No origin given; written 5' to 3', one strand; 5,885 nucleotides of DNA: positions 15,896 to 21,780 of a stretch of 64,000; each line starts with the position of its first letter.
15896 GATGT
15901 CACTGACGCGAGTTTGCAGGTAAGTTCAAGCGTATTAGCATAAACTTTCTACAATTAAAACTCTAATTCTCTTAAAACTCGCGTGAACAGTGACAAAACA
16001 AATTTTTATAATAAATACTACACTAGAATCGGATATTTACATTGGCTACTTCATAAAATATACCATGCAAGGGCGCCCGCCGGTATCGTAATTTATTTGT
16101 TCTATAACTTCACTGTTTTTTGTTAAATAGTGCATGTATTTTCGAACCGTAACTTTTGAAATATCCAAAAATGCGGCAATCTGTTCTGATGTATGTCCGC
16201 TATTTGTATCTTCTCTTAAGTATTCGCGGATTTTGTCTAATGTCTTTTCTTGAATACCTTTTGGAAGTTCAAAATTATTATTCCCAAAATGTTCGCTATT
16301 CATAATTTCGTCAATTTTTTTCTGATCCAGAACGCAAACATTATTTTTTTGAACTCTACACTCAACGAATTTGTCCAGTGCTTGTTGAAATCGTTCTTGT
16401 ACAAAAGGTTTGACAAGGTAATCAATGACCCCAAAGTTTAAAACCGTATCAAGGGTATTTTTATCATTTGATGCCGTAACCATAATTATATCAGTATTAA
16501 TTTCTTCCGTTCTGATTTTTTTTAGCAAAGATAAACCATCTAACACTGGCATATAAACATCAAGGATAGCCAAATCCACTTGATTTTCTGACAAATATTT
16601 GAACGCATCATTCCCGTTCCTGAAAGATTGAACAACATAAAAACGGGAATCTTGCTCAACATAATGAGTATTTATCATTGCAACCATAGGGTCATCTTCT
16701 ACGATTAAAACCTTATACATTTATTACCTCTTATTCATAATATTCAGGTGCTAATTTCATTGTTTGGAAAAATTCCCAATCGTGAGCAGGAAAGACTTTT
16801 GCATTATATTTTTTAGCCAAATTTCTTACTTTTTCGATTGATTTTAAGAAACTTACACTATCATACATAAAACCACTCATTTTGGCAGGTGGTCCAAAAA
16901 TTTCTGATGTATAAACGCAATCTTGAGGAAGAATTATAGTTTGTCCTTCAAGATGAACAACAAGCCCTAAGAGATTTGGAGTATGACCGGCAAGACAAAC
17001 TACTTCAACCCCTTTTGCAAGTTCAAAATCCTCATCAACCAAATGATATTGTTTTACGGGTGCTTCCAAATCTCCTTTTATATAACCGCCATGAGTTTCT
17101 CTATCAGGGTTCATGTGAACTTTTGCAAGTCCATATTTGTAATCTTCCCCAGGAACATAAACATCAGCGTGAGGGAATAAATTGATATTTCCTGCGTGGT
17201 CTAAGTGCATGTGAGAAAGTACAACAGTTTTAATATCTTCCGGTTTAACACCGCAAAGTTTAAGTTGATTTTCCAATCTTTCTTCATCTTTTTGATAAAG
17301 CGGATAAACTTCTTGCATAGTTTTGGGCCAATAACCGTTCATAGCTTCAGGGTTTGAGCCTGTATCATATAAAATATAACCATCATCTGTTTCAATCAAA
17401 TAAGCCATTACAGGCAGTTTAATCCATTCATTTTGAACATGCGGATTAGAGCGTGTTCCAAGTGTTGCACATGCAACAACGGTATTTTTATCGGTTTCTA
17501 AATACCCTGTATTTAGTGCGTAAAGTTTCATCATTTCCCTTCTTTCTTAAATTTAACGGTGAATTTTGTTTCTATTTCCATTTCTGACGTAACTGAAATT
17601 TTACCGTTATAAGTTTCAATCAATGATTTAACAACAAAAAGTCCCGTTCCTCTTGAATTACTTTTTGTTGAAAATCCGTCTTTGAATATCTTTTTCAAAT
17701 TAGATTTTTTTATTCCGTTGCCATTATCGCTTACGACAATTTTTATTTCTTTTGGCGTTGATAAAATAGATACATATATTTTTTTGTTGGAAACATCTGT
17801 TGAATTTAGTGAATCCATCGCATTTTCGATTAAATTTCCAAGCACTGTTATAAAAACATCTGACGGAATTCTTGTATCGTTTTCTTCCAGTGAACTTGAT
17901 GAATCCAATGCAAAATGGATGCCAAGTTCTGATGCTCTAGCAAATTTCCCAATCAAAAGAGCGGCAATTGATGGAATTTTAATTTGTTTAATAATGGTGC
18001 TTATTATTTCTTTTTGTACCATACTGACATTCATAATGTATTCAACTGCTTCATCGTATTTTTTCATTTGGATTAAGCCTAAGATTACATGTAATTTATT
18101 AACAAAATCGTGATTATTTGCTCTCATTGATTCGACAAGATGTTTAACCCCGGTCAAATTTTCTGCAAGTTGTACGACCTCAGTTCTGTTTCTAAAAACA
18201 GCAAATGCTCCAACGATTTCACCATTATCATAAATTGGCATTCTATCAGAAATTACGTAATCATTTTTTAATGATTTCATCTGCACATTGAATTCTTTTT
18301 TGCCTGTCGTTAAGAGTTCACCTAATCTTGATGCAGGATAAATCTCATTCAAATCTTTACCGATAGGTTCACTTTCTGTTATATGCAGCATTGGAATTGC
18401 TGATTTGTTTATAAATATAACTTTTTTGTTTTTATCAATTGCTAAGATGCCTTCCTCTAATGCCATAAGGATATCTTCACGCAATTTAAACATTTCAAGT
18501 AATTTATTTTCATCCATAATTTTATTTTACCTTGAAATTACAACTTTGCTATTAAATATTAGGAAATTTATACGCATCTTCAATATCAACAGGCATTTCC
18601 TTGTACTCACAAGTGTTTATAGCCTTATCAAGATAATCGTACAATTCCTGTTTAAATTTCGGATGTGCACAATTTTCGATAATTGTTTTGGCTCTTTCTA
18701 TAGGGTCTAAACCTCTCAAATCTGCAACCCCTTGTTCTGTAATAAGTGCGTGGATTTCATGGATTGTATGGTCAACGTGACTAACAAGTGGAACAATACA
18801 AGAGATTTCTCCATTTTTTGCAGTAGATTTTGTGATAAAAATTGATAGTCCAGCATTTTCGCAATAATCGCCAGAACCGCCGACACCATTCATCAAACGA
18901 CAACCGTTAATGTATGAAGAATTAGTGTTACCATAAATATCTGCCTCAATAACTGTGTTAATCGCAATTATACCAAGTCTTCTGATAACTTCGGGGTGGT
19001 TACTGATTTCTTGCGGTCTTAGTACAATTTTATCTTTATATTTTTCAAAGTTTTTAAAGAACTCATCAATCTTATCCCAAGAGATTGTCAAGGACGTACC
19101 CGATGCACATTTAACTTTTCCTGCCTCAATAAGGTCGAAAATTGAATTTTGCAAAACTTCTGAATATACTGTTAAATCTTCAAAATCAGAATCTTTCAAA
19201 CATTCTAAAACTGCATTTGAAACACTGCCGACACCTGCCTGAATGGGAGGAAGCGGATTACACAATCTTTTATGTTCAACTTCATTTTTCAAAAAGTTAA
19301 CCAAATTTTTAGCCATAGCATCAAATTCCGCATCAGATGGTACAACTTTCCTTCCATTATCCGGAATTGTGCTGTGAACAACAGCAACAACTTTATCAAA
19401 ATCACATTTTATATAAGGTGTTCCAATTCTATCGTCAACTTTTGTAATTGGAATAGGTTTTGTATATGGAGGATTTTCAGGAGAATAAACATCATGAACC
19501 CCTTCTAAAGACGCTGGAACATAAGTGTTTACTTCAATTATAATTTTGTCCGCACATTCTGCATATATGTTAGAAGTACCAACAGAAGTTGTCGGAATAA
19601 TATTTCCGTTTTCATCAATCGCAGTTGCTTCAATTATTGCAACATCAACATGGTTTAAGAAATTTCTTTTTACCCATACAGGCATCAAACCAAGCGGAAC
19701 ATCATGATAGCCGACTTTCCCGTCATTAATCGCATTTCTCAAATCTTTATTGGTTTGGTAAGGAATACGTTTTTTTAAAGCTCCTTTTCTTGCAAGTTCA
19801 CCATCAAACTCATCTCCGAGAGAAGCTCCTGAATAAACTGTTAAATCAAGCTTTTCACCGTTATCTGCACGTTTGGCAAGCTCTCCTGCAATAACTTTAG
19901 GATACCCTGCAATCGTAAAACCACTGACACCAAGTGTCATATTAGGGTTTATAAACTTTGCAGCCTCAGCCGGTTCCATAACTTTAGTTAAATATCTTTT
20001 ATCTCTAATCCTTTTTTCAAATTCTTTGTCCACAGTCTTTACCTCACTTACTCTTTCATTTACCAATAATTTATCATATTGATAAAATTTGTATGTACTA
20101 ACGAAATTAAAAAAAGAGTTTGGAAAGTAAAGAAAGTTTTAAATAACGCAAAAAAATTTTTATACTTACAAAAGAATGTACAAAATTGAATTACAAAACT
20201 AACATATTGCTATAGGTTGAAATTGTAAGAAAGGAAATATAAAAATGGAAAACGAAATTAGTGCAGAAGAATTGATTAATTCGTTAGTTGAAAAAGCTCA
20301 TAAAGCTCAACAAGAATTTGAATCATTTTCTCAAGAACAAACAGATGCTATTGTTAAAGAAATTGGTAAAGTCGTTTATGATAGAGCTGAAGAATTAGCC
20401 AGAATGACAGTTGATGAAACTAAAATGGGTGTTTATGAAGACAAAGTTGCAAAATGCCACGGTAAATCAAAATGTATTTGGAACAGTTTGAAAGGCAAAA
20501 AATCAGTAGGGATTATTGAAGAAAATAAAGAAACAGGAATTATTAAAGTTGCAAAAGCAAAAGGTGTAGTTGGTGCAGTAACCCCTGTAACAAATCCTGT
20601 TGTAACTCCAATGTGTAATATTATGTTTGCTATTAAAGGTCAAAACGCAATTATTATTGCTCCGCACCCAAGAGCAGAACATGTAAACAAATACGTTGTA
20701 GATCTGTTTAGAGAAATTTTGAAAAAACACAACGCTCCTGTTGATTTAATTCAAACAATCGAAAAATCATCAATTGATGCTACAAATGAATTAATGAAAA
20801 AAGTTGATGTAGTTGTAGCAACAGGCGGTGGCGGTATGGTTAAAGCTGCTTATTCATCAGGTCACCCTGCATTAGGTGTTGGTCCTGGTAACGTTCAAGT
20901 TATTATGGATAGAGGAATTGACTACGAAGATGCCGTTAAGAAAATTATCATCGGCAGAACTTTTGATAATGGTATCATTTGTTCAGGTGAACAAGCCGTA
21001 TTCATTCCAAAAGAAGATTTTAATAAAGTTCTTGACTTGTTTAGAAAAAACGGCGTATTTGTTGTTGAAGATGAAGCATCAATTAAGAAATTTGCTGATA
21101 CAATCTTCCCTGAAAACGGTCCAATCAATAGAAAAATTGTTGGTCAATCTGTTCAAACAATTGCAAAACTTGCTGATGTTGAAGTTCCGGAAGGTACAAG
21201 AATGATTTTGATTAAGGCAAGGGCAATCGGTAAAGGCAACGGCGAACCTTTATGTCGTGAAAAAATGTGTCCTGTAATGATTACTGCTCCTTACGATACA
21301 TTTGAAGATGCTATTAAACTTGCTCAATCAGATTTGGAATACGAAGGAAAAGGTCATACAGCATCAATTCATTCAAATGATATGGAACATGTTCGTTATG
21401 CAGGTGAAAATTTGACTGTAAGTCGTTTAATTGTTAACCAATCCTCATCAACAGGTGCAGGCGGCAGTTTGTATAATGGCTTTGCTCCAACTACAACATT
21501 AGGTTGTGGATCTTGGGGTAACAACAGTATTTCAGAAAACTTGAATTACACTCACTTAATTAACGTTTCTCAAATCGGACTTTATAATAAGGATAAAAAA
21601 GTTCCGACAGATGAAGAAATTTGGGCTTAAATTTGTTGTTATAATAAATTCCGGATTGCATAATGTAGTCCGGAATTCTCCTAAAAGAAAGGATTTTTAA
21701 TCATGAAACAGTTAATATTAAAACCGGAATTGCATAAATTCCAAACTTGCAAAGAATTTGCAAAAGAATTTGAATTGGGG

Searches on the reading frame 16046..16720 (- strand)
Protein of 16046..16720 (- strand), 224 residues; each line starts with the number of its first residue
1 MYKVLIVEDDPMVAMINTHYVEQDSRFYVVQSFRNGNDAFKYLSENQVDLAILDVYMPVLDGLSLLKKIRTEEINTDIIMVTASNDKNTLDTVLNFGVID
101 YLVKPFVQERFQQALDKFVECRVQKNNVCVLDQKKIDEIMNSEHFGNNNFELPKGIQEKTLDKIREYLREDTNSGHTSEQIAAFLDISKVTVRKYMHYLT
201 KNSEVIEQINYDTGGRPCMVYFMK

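Call 14: search_protein_families(library=pfam, proteins=[window:16046-16720:-])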
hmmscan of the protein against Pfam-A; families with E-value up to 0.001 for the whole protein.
window:16046-16720:- (224 aa): 3 families
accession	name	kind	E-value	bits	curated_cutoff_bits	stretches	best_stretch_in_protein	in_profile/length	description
PF00072.30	Response_reg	-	6.6e-28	97.5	30.2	1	4-115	1-110/111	Response regulator receiver domain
PF20714.3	HTH_64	-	2.1e-06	28.2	27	1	160-222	2-63/65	DpiA-like helix-turn-helix domain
PF08279.18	HTH_11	-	7.6e-05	22.9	25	1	161-206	2-46/55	HTH domain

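Call 70: find_homologous_proteins(query=window:16046-16720:-, max_evalue=1e-30)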
Query window:16046-16720:- (224 aa): 3799 proteins with E <= 1e-30 among 5339 candidates; the best 120 are listed.
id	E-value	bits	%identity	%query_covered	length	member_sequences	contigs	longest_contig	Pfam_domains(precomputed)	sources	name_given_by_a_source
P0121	4.4e-143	492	100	100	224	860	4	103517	PF20714.3,PF00072.31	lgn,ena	-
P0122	2.7e-139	480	98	100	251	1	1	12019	PF20714.3,PF00072.31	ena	-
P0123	2.0e-130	451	91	100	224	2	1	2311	PF08279.19,PF20714.3,PF00072.31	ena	-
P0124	2.2e-130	451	92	100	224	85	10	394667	PF08279.19,PF20714.3,PF00072.31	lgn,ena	-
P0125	2.2e-130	451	91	100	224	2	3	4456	PF08279.19,PF20714.3,PF00072.31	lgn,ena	-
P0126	2.5e-130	450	91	100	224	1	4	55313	PF08279.19,PF20714.3,PF00072.31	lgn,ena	-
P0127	3.8e-130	450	91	100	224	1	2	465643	PF08279.19,PF20714.3,PF00072.31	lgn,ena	-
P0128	5.2e-130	449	91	100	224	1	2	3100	PF08279.19,PF20714.3,PF00072.31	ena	-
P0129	7.6e-130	449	91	100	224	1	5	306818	PF08279.19,PF20714.3,PF00072.31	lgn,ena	-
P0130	9.3e-130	448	90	100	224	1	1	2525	PF08279.19,PF20714.3,PF00072.31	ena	-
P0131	1.1e-129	448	91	100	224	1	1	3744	PF20714.3,PF00072.31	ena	-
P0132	1.1e-129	448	92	100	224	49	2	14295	PF20714.3,PF00072.31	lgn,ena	-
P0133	1.5e-129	448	89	100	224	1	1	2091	PF08279.19,PF20714.3,PF00072.31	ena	-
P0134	1.6e-129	448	91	100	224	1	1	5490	PF20714.3,PF00072.31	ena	-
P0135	2.0e-129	447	91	100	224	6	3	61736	PF08279.19,PF20714.3,PF00072.31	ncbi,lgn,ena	-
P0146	1.0e-122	426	87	100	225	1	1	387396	PF20714.3,PF00072.31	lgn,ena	-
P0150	7.5e-119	413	84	100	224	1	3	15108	PF20714.3,PF00072.31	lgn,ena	-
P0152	1.5e-109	382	78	100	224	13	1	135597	PF08279.19,PF20714.3,PF00072.31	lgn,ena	-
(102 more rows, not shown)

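Call 71: find_encoding_contigs(protein=P0124, flank=10000, max_places=2)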
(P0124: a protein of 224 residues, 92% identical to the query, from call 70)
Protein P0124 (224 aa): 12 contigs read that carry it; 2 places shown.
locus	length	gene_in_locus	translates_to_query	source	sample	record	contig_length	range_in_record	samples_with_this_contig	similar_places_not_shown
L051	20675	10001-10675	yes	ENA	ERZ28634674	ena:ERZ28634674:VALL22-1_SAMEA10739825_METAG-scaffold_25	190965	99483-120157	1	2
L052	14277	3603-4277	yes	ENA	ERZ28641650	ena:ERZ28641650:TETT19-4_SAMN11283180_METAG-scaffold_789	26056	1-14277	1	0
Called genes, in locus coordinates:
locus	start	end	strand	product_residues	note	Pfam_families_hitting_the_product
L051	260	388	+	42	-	-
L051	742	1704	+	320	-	PF00078:RVT_1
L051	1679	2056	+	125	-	-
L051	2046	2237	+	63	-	-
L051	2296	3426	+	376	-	PF14657:Arm-DNA-bind_4, PF00589:Phage_integrase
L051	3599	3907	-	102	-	-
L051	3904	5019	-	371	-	PF00465:Fe-ADH, PF25137:ADH_Fe_C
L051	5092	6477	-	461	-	PF00171:Aldedh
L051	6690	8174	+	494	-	PF02550:AcetylCoA_hydro, PF01144:CoA_trans (faint), PF13336:AcetylCoA_hyd_C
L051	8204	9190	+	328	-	PF00989:PAS (weak), PF13426:PAS_9 (faint), PF14689:SPOB_a, PF02518:HATPase_c, PF13589:HATPase_c_3 (weak), PF14501:HATPase_c_5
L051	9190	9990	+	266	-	PF00753:Lactamase_B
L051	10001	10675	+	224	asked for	PF00072:Response_reg, PF08279:HTH_11 (weak), PF20714:HTH_64 (weak)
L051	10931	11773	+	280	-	PF02498:Bro-N (weak)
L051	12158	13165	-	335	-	-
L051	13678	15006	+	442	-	-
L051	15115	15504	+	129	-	PF01475:FUR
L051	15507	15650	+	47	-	PF00301:Rubredoxin, PF21349:RUBY_RBDX (faint)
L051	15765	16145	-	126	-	PF01219:DAGK_prokar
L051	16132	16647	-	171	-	PF02130:YbeY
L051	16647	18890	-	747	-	PF07697:7TMR-HDED, PF07698:7TM-7TMR_HD, PF01966:HD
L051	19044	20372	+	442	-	PF00009:GTP_EFTU (weak), PF01926:MMR_HSR1, PF02421:FeoB_N, PF00009:GTP_EFTU, PF01926:MMR_HSR1, PF02421:FeoB_N, PF04548:AIG1 (weak), PF14714:KH_dom-like, +6 more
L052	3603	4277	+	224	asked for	PF00072:Response_reg, PF08279:HTH_11 (weak), PF20714:HTH_64 (weak)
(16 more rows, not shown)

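Call 72: find_encoding_contigs(protein=P0146, flank=10000, max_places=1)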
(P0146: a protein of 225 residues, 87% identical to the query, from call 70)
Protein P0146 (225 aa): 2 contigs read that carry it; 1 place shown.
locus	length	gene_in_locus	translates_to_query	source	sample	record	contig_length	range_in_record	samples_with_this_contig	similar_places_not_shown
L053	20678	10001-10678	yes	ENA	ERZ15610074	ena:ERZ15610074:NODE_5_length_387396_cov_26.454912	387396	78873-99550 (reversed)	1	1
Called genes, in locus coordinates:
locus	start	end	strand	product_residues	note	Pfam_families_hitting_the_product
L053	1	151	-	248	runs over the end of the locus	PF08774:VRR_NUC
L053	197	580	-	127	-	-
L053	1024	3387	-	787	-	PF04023:FeoA, PF00009:GTP_EFTU (faint), PF01926:MMR_HSR1, PF02421:FeoB_N, PF17910:FeoB_Cyto, PF07670:Gate, PF07664:FeoB_C, PF07670:Gate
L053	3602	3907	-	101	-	-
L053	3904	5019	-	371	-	PF00465:Fe-ADH, PF25137:ADH_Fe_C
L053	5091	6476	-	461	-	PF00171:Aldedh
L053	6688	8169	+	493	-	PF02550:AcetylCoA_hydro, PF01144:CoA_trans (faint), PF13336:AcetylCoA_hyd_C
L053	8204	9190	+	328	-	PF00989:PAS (weak), PF13426:PAS_9 (faint), PF14689:SPOB_a, PF02518:HATPase_c, PF13589:HATPase_c_3 (faint), PF14501:HATPase_c_5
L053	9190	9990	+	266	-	PF00753:Lactamase_B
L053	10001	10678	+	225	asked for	PF00072:Response_reg, PF20714:HTH_64 (weak)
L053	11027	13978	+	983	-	PF02415:Chlam_PMP (faint)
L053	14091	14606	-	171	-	PF14512:TM1586_NiRdase (faint), PF00881:Nitroreductase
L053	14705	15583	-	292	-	PF08538:DUF1749, PF12146:Hydrolase_4 (weak)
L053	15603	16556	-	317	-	PF02627:CMD (weak), PF07883:Cupin_2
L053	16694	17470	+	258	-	PF02153:PDH_N, PF20463:PDH_C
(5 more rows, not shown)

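Call 73: find_encoding_contigs(protein=P0150, flank=10000, max_places=1)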
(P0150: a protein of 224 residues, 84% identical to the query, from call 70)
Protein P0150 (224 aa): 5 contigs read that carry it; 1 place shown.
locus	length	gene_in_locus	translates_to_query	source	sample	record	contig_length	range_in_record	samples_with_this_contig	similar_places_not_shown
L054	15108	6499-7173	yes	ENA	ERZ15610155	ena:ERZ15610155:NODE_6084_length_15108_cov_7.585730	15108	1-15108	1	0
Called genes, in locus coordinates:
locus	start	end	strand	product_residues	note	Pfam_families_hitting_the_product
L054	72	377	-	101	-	-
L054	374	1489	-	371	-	PF00465:Fe-ADH, PF25137:ADH_Fe_C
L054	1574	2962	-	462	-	PF00171:Aldedh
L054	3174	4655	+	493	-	PF02550:AcetylCoA_hydro, PF01144:CoA_trans (faint), PF13336:AcetylCoA_hyd_C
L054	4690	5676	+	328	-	PF00989:PAS (weak), PF14689:SPOB_a, PF02518:HATPase_c, PF13589:HATPase_c_3 (weak), PF14501:HATPase_c_5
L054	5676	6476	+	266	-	PF00753:Lactamase_B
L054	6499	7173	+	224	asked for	PF00072:Response_reg, PF20714:HTH_64 (weak)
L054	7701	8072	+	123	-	PF00636:Ribonuclease_3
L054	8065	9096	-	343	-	PF14559:TPR_19, PF12895:ANAPC3, PF13414:TPR_11 (weak), PF13424:TPR_12 (weak), PF00515:TPR_1 (weak), PF07719:TPR_2 (weak), PF13181:TPR_8 (weak), PF13414:TPR_11 (weak), +13 more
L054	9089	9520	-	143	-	PF04977:DivIC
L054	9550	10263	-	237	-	-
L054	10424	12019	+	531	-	PF00149:Metallophos, PF02872:5_nucleotid_C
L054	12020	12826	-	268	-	PF01256:Carb_kinase, PF08543:Phos_pyr_kin (weak)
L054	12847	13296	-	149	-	PF00588:SpoU_methylase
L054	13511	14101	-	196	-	PF01066:CDP-OH_P_transf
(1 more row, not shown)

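Call 74: find_encoding_contigs(protein=P0152, flank=10000, max_places=1)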
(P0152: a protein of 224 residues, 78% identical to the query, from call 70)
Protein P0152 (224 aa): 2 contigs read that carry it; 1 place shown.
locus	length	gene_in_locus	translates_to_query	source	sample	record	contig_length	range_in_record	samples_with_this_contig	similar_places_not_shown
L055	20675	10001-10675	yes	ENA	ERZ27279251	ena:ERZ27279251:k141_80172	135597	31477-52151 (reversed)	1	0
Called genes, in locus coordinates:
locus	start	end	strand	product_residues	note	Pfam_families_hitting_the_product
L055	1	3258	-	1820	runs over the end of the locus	-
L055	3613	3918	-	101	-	-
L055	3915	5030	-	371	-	PF00465:Fe-ADH, PF25137:ADH_Fe_C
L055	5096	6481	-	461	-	PF00171:Aldedh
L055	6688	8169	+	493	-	PF02550:AcetylCoA_hydro, PF01144:CoA_trans (faint), PF13336:AcetylCoA_hyd_C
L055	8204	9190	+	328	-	PF00989:PAS, PF08448:PAS_4 (weak), PF13426:PAS_9 (weak), PF14689:SPOB_a, PF02518:HATPase_c, PF14501:HATPase_c_5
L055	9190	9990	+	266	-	PF00753:Lactamase_B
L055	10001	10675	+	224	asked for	PF00072:Response_reg, PF08279:HTH_11 (weak), PF20714:HTH_64 (weak)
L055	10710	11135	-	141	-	-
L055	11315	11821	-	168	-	PF04461:YajQ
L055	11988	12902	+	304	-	-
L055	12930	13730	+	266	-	PF23023:Anti-Pycsar_Apyc1, PF00753:Lactamase_B, PF12706:Lactamase_B_2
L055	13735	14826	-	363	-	-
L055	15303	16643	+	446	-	PF13173:AAA_14, PF13635:DUF4143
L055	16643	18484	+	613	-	PF02384:N6_Mtase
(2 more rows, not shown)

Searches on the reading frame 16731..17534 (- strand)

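Call 14: search_protein_families(library=pfam, proteins=[window:16731-17534:-])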
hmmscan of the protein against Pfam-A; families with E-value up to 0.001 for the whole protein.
window:16731-17534:- (267 aa): 2 families
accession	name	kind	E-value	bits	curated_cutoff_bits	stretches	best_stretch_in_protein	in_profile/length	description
PF00753.33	Lactamase_B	-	8.2e-18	65.5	22.7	1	40-251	4-196/196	Metallo-beta-lactamase superfamily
PF12706.13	Lactamase_B_2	-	0.00055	20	27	0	97-210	27-147/200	Beta-lactamase superfamily domain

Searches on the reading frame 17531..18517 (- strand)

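Call 14: search_protein_families(library=pfam, proteins=[window:17531-18517:-])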
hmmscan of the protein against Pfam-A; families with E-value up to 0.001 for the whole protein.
window:17531-18517:- (328 aa): 6 families
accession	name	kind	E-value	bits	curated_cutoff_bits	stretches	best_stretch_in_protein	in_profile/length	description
PF02518.31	HATPase_c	-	8.8e-19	68.4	26.4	1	223-325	7-109/111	Histidine kinase-, DNA gyrase B-, and HSP90-like ATPase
PF14689.11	SPOB_a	-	1.1e-14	54.2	28.1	1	124-170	9-55/62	Sensor_kinase_SpoOB-type, alpha-helical domain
PF14501.12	HATPase_c_5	-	7.5e-09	35.9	22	1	222-312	6-91/102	GHKL domain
PF00989.32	PAS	-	9.7e-08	32.5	22.6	1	14-109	4-111/113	PAS fold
PF13589.12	HATPase_c_3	-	1.5e-06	28.7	25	1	238-290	13-66/137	Histidine kinase-, DNA gyrase B-, and HSP90-like ATPase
PF13426.13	PAS_9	-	6.7e-06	26.8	27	1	22-113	2-103/103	PAS domain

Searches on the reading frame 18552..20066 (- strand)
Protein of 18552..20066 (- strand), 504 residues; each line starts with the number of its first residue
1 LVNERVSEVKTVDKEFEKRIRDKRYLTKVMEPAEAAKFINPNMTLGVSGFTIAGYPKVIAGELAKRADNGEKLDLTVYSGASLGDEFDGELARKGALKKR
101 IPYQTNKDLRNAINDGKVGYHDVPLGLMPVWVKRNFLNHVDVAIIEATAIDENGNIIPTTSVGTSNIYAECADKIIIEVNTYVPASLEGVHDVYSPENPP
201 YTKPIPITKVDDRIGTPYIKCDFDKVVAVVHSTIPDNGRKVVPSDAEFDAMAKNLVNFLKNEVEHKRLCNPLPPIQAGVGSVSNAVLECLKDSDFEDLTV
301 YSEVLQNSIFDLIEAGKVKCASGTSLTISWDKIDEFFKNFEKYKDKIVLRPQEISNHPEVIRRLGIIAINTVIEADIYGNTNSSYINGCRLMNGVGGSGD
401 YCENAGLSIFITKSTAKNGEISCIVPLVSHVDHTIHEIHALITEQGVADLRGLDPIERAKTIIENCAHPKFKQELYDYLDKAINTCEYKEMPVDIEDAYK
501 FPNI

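Call 14: search_protein_families(library=pfam, proteins=[window:18552-20066:-])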
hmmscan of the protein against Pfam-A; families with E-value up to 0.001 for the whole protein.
window:18552-20066:- (504 aa): 3 families
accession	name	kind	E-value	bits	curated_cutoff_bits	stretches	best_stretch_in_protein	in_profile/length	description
PF13336.12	AcetylCoA_hyd_C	-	5e-40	137.4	23.7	1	335-478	4-153/154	Acetyl-CoA hydrolase/transferase C-terminal domain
PF02550.21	AcetylCoA_hydro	-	4.8e-29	102.2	24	1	22-230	2-197/198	Acetyl-CoA hydrolase/transferase N-terminal domain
PF01144.29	CoA_trans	-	2.4e-05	24.3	23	0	30-67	2-40/217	Coenzyme A transferase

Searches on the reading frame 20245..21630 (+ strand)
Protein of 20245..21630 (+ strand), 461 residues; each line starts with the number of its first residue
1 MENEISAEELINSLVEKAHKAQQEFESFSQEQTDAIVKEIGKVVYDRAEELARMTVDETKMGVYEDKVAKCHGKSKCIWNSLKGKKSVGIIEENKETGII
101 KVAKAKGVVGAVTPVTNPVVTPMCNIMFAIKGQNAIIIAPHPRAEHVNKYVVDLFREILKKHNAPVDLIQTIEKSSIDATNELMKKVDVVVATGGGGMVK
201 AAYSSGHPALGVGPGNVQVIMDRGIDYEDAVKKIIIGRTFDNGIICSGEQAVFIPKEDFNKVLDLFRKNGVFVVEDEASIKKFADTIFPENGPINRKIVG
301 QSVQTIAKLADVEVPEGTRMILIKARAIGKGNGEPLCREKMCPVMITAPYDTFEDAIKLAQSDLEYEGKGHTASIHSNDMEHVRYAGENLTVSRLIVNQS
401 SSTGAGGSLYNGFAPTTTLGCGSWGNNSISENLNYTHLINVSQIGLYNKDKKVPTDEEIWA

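Call 14: search_protein_families(library=pfam, proteins=[window:20245-21630:+])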
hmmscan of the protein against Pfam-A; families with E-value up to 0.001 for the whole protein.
window:20245-21630:+ (461 aa): 2 families
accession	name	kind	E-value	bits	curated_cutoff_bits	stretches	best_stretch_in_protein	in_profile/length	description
PF00171.27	Aldedh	-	2.7e-24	86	23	2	8-266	28-289/461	Aldehyde dehydrogenase family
PF00781.29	DAGK_cat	-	0.00076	19.5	23.6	0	144-203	12-72/125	Diacylglycerol kinase catalytic domain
